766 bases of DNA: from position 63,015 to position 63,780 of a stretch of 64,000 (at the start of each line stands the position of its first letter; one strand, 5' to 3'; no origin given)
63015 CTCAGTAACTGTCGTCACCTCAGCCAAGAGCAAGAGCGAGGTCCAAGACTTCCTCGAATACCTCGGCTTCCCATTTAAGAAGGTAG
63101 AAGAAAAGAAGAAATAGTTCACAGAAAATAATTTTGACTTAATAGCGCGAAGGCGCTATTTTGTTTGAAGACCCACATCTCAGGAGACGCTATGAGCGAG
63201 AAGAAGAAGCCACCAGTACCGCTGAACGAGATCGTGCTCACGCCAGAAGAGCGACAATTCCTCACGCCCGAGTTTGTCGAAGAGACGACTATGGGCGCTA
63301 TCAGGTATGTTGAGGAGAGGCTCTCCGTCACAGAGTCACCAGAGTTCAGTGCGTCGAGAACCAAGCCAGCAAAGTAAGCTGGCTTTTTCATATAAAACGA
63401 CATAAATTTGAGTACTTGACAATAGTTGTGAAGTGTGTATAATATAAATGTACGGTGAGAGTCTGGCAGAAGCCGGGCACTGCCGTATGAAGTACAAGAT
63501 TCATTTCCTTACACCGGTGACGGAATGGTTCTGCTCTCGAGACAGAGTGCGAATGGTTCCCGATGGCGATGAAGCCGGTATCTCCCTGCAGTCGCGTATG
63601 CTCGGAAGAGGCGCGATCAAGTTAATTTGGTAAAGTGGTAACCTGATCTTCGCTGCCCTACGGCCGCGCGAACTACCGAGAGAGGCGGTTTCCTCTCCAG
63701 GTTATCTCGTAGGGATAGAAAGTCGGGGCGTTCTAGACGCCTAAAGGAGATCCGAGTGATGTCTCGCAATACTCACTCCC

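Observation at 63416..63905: Perfect-consensus promoter driving an about 430-nt GC-rich structured transcript where the rest of the spc operon should be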

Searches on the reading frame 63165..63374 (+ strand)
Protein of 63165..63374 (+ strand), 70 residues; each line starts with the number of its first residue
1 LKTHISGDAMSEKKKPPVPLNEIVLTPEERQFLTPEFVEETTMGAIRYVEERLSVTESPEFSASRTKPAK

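Call 22: search_protein_families(library=pfam, proteins=[window:63165-63374:+], max_evalue=1)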
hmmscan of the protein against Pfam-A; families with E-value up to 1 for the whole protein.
seq(70 aa): 0 families

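Call 23: search_protein_families(library=phrogs, proteins=[window:63165-63374:+], max_evalue=1)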
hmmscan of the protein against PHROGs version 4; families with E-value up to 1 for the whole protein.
seq(70 aa): 0 families

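Call 56: find_homologous_proteins(query=window:63192-63374:+, max_evalue=1)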
Query seq(61 aa) (61 aa): 4 proteins with E <= 1 among 4 candidates.
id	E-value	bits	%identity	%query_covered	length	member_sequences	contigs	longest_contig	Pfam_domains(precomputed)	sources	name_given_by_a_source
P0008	1.8e-30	120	100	100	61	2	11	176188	-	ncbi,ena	-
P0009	2.9e-23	98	85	100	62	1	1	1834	-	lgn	-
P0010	9.6e-22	93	82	100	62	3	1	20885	-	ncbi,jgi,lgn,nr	ncbi:MAG TPA: hypothetical protein PLD99_00915 [Parcubacteria group bacterium]|nr:hypothetical prote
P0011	4.4e-19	85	73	100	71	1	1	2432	-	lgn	-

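Call 57: find_encoding_contigs(protein=P0010, flank=4000, max_places=3)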
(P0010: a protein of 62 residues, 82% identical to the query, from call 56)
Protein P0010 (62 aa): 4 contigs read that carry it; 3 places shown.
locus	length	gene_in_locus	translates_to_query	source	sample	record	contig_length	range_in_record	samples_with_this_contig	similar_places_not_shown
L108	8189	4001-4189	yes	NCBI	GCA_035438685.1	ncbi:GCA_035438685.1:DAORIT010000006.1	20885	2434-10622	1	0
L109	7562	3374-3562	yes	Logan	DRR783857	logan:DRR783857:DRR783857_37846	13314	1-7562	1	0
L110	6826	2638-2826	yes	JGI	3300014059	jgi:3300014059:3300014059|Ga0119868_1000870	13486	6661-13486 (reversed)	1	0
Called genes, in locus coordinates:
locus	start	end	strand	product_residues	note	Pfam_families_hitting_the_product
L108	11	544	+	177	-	-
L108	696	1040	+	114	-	PF00203:Ribosomal_S19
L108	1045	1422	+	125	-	PF00237:Ribosomal_L22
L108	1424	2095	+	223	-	PF07650:KH_2, PF00189:Ribosomal_S3_C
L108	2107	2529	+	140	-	PF00252:Ribosomal_L16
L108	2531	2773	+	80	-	PF00366:Ribosomal_S17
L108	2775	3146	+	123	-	PF00238:Ribosomal_L14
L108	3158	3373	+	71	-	PF00467:KOW, PF17136:ribosomal_L24 (weak)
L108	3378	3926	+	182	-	PF00281:Ribosomal_L5, PF00673:Ribosomal_L5_C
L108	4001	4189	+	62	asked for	-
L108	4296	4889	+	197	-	-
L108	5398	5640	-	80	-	-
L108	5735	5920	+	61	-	PF00253:Ribosomal_S14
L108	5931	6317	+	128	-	PF00410:Ribosomal_S8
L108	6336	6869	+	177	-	PF00347:Ribosomal_L6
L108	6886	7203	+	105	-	PF00861:Ribosomal_L18p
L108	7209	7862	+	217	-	PF00333:Ribosomal_S5, PF03719:Ribosomal_S5_C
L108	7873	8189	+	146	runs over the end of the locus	PF00828:Ribosomal_L27A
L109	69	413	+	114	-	PF00203:Ribosomal_S19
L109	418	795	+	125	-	PF00237:Ribosomal_L22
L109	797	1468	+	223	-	PF07650:KH_2, PF00189:Ribosomal_S3_C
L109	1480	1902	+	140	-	PF00252:Ribosomal_L16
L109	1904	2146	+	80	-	PF00366:Ribosomal_S17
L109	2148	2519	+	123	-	PF00238:Ribosomal_L14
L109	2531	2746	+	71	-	PF00467:KOW, PF17136:ribosomal_L24 (weak)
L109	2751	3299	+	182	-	PF00281:Ribosomal_L5, PF00673:Ribosomal_L5_C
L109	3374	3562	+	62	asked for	-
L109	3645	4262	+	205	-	-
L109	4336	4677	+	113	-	-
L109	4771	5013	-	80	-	-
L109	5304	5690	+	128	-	PF00410:Ribosomal_S8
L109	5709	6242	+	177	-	PF00347:Ribosomal_L6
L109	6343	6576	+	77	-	PF00861:Ribosomal_L18p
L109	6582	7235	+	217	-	PF00333:Ribosomal_S5, PF03719:Ribosomal_S5_C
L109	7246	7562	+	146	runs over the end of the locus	PF00828:Ribosomal_L27A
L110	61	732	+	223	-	PF07650:KH_2, PF00189:Ribosomal_S3_C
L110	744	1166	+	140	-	PF00252:Ribosomal_L16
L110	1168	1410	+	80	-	PF00366:Ribosomal_S17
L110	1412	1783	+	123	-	PF00238:Ribosomal_L14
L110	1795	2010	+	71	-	PF00467:KOW, PF17136:ribosomal_L24 (weak)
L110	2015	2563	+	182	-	PF00281:Ribosomal_L5, PF00673:Ribosomal_L5_C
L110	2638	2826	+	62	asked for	-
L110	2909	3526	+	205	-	-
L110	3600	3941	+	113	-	-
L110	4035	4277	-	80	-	-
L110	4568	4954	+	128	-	PF00410:Ribosomal_S8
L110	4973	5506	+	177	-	PF00347:Ribosomal_L6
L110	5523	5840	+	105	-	PF00861:Ribosomal_L18p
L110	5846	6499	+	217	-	PF00333:Ribosomal_S5, PF03719:Ribosomal_S5_C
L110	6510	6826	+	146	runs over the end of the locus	PF00828:Ribosomal_L27A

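Call 58: find_encoding_contigs(protein=P0009, flank=4000, max_places=3)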
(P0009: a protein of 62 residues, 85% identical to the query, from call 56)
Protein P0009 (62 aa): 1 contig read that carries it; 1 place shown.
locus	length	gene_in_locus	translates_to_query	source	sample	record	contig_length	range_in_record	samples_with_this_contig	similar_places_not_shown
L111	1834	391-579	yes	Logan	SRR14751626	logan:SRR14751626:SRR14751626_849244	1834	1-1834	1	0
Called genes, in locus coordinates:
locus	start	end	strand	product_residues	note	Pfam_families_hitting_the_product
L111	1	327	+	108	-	?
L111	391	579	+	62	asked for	-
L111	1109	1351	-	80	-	-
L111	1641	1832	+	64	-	?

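Call 59: find_encoding_contigs(protein=P0011, flank=4000, max_places=3)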
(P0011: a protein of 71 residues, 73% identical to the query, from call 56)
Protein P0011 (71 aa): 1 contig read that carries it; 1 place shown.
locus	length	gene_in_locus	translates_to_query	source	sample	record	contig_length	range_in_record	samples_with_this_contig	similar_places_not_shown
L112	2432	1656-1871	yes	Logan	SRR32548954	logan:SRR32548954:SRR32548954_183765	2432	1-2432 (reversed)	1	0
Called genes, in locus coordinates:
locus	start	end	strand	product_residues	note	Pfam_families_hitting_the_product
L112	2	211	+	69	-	?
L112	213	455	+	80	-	PF00366:Ribosomal_S17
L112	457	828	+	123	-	PF00238:Ribosomal_L14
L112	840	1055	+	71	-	PF00467:KOW, PF17136:ribosomal_L24 (weak)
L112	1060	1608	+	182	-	PF00281:Ribosomal_L5, PF00673:Ribosomal_L5_C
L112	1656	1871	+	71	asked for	-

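Call 91: search_solved_structures(query=A8, max_evalue=1)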
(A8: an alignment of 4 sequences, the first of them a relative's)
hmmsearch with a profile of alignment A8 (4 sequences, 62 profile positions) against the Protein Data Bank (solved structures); distinct sequences matched with E-value up to 1: 0.

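Call 92: search_protein_families(library=padloc, proteins=[P0008, L109:3645-4262:+, L108:4296-4889:+], max_evalue=0.1)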
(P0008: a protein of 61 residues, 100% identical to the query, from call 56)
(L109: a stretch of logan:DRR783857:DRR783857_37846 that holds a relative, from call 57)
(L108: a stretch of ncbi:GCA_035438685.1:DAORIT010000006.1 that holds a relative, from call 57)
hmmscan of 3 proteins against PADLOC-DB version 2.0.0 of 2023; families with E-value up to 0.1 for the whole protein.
P0008 (61 aa): 0 families

L109:3645-4262:+ (205 aa): 0 families

L108:4296-4889:+ (197 aa): 0 families

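Call 93: search_protein_families(library=pfam, proteins=[L109:3645-4262:+, L108:4296-4889:+], max_evalue=0.01)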
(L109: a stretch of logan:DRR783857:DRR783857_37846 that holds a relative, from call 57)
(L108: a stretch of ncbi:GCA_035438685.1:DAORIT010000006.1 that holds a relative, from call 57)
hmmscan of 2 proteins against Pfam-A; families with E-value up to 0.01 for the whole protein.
L109:3645-4262:+ (205 aa): 2 families
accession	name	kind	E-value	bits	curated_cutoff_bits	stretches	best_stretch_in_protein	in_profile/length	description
PF04973.17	NMN_transporter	-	0.00014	22.3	27.3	1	38-192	21-171/175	Nicotinamide mononucleotide transporter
PF16913.11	PUNUT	-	0.0033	17.2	30.6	1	60-123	30-95/321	Purine nucleobase transmembrane transport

L108:4296-4889:+ (197 aa): 2 families
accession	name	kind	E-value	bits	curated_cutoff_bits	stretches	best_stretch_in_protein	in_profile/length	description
PF04973.17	NMN_transporter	-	4.5e-05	23.9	27.3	1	30-184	21-171/175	Nicotinamide mononucleotide transporter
PF16913.11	PUNUT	-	0.0047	16.6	30.6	1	52-115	30-95/321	Purine nucleobase transmembrane transport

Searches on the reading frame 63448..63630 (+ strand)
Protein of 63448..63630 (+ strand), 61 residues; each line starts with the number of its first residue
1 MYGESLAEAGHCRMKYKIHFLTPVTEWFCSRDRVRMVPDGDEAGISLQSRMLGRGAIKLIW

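Call 21: find_homologous_proteins(query=window:63448-63630:+, max_evalue=1)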
Query seq(61 aa) (61 aa): 1 proteins with E <= 1 among 1 candidates.
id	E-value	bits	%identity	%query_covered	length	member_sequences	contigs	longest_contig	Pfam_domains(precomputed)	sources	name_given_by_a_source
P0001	3.5e-35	136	100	100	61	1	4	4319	-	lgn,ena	-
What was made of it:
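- No homologue of the 61-aa product (call 21).
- Tried and rejected: 61-aa ORF: the protein search returned only the ORF itself (call 21).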

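Call 22: search_protein_families(library=pfam, proteins=[window:63448-63630:+], max_evalue=1)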
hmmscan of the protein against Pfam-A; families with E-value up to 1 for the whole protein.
seq(61 aa): 0 families

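Call 23: search_protein_families(library=phrogs, proteins=[window:63448-63630:+], max_evalue=1)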
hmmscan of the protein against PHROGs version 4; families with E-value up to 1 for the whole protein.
seq(61 aa): 1 family
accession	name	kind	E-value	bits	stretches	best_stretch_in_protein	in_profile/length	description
phrog_13261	-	unknown function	0.072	13.9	1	9-19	32-42/60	-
